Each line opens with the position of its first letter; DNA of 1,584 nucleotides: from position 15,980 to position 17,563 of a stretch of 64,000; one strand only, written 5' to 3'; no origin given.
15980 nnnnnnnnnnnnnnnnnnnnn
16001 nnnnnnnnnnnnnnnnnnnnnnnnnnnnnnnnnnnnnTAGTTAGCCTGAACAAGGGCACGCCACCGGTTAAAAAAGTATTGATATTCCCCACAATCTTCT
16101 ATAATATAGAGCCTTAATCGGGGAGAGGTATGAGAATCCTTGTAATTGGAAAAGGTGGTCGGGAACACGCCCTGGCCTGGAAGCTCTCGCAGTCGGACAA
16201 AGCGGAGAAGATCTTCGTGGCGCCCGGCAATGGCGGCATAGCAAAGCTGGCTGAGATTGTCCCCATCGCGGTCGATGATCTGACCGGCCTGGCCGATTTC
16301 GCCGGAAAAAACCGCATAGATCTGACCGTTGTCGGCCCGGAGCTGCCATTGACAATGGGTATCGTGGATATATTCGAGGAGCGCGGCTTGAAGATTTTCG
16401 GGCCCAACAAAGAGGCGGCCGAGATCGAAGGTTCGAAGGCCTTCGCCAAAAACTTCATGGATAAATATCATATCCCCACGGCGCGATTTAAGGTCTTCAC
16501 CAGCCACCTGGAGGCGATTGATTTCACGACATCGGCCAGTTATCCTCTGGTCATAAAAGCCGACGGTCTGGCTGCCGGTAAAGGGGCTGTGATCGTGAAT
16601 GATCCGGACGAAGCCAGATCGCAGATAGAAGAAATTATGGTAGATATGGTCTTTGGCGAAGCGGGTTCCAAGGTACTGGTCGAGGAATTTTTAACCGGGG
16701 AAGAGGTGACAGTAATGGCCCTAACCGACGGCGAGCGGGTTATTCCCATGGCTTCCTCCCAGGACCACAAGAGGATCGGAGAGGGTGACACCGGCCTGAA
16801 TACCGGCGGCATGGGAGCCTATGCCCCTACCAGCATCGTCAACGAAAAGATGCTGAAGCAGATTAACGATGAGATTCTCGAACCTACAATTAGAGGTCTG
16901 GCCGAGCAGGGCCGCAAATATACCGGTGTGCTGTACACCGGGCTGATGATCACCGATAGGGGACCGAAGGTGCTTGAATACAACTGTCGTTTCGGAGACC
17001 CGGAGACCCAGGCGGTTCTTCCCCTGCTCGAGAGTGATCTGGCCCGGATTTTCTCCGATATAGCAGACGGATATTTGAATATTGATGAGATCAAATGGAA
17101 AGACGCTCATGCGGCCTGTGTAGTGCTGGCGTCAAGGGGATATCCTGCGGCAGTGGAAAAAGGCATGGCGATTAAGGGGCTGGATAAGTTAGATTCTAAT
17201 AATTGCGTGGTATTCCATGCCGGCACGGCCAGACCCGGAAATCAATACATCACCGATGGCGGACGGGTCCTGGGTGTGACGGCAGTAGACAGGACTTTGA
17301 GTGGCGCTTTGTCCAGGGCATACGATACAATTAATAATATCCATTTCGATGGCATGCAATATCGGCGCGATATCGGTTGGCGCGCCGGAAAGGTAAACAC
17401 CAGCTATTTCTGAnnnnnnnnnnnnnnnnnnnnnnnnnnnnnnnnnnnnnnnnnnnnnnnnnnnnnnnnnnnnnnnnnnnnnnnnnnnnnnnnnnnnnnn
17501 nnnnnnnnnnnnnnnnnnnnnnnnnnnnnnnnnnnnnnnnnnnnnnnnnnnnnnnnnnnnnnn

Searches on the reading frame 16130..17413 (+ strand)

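Call 105: search_protein_families(library=pfam, proteins=[window:16130-17413:+], max_evalue=0.00001)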
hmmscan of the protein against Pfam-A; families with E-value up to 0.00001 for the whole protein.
window:16130-17413:+ (427 aa): 6 families
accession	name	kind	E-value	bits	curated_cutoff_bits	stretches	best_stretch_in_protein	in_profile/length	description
PF01071.24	GARS_A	-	8.2e-81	270.9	27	1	101-293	1-194/194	Phosphoribosylglycinamide synthetase, ATP-grasp (A) domain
PF02844.21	GARS_N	-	1.4e-39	135.3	29.5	1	1-100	1-100/100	Phosphoribosylglycinamide synthetase, N domain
PF02843.22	GARS_C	-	1.4e-31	109.1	34.8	1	328-418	1-92/92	Phosphoribosylglycinamide synthetase, C domain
PF02655.19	ATP-grasp_3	-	4.2e-07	30.6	23.2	1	133-289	27-158/160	ATP-grasp domain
PF02222.28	ATP-grasp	-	4.3e-07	30.2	27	1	109-198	2-87/179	ATP-grasp domain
PF02786.22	CPSase_L_D2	-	1.6e-06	28.2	19.8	1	104-198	3-100/211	Carbamoyl-phosphate synthase L chain, ATP binding domain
